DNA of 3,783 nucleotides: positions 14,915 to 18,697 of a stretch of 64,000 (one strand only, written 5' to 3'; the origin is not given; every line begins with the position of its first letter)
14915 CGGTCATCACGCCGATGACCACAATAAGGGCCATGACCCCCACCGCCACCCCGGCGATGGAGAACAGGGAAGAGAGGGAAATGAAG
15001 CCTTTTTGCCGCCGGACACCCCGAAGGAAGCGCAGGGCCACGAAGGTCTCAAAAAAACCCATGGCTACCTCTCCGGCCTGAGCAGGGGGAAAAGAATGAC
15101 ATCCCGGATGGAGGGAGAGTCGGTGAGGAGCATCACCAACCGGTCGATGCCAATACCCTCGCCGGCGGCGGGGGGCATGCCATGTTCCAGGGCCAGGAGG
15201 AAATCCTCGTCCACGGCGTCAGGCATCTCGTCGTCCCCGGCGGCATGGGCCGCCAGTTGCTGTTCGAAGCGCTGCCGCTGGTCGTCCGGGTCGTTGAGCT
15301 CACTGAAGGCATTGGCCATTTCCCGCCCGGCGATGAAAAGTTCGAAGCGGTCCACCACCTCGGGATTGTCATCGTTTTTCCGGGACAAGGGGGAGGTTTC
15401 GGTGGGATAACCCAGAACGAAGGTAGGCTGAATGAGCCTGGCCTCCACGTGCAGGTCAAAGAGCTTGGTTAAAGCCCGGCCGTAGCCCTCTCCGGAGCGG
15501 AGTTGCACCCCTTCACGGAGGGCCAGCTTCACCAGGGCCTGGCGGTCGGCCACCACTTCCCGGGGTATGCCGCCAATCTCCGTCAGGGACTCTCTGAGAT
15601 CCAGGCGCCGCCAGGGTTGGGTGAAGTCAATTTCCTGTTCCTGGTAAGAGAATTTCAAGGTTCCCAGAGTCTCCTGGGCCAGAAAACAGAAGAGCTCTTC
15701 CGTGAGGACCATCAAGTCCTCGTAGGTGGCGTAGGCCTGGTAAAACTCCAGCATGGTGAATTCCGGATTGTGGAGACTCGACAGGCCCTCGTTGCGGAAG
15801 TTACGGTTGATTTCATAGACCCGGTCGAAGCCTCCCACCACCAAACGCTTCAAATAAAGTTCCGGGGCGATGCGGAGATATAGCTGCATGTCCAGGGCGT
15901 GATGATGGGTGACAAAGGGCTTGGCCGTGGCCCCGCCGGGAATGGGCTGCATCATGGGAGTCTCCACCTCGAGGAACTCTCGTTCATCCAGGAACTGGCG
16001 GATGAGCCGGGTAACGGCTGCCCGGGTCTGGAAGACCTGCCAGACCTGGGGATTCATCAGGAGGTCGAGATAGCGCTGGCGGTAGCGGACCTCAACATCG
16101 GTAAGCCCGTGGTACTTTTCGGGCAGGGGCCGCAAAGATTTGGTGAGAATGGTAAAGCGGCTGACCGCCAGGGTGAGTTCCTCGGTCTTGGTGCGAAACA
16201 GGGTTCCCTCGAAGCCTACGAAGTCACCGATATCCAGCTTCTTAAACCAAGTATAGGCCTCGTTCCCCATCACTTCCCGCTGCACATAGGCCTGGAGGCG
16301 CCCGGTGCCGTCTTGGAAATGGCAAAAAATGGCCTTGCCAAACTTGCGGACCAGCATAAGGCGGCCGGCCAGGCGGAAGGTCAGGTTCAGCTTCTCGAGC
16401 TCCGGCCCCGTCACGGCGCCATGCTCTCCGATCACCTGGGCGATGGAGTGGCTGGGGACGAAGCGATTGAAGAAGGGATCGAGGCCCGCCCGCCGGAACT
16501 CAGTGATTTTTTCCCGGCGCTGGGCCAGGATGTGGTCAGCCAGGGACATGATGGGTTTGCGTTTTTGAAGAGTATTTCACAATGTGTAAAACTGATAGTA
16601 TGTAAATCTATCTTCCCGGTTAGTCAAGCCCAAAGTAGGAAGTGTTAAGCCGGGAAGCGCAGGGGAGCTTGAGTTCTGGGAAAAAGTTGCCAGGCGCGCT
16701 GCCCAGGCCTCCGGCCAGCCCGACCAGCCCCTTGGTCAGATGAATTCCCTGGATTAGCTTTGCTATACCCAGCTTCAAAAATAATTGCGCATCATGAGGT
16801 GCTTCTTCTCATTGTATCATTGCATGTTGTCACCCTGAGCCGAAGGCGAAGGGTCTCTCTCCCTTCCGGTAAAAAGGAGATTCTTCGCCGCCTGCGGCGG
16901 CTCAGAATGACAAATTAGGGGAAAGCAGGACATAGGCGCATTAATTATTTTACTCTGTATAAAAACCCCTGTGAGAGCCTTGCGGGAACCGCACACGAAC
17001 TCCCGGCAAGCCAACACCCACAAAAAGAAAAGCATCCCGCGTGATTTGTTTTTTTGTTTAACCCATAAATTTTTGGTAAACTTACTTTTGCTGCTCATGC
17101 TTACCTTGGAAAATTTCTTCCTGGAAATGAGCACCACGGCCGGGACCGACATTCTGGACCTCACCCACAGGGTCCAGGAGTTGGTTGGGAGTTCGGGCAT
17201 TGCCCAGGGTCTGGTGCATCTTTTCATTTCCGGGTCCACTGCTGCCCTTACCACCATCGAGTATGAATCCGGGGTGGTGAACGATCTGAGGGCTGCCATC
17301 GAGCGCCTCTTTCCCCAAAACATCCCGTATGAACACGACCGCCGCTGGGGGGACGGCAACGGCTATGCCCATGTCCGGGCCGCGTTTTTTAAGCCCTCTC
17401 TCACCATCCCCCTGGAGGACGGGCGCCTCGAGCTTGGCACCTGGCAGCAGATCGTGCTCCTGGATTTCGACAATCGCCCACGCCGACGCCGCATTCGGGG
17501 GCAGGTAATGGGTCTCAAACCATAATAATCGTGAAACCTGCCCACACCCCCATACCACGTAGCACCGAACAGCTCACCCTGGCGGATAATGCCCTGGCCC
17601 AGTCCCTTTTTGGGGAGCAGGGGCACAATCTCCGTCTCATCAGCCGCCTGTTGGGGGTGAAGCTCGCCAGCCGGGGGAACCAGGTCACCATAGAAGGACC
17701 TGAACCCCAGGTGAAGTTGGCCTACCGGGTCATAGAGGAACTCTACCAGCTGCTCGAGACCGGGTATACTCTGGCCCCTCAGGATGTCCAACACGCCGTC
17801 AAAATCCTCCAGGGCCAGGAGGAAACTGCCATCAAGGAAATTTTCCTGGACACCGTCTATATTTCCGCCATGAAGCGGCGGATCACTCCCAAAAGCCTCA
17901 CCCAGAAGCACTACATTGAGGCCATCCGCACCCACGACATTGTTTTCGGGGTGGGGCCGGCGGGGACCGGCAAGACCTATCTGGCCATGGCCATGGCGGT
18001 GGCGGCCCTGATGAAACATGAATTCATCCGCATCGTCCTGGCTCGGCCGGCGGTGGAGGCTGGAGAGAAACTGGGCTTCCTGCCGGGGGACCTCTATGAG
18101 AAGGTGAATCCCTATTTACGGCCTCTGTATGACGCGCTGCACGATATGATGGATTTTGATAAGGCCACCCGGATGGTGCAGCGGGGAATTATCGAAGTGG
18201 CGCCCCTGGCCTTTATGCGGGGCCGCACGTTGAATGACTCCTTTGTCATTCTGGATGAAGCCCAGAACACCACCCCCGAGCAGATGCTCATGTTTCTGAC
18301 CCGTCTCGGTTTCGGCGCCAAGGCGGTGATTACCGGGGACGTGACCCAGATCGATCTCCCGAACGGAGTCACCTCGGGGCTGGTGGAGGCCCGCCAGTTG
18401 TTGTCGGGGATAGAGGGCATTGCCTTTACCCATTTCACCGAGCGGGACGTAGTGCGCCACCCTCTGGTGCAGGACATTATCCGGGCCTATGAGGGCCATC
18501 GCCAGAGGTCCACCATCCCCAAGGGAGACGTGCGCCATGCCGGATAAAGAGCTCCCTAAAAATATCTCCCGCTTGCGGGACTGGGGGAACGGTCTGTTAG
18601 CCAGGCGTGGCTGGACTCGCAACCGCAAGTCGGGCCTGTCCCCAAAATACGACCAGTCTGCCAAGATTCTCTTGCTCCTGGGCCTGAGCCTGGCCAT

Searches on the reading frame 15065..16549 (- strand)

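Call 42: search_protein_families(library=pfam, proteins=[window:15065-16549:-], max_evalue=0.00001)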
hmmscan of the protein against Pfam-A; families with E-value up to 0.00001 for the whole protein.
window:15065-16549:- (494 aa): 2 families
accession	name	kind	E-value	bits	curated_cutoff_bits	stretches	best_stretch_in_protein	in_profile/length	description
PF00152.25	tRNA-synt_2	-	9.4e-90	301.2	25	1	152-489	2-306/308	tRNA synthetases class II (D, K and N)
PF01336.31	tRNA_anti-codon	-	1.4e-14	54.2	27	1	59-135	2-75/75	OB-fold nucleic acid binding domain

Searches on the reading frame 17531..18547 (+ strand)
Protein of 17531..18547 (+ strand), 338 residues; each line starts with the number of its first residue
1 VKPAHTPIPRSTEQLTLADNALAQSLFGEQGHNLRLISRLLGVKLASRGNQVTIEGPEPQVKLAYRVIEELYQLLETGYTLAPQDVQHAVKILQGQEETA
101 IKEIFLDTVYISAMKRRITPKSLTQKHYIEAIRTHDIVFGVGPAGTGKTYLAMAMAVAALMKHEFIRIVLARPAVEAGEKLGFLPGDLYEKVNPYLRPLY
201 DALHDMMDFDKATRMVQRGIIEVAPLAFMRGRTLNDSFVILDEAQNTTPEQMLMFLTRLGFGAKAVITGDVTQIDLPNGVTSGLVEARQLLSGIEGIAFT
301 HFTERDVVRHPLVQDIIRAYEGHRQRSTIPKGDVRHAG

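Call 45: search_protein_families(library=pfam, proteins=[window:17531-18547:+], max_evalue=0.00001)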
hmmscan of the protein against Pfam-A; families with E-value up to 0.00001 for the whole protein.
window:17531-18547:+ (338 aa): 3 families
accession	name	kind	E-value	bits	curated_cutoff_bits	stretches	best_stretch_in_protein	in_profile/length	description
PF02562.22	PhoH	-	2.2e-96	321.7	27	1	118-321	2-205/205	PhoH-like protein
PF13604.12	AAA_30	-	7.9e-08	32.7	27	1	124-274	5-128/191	AAA domain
PF13245.12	AAA_19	-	8.5e-07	29.7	25.1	1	126-274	2-129/134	AAA domain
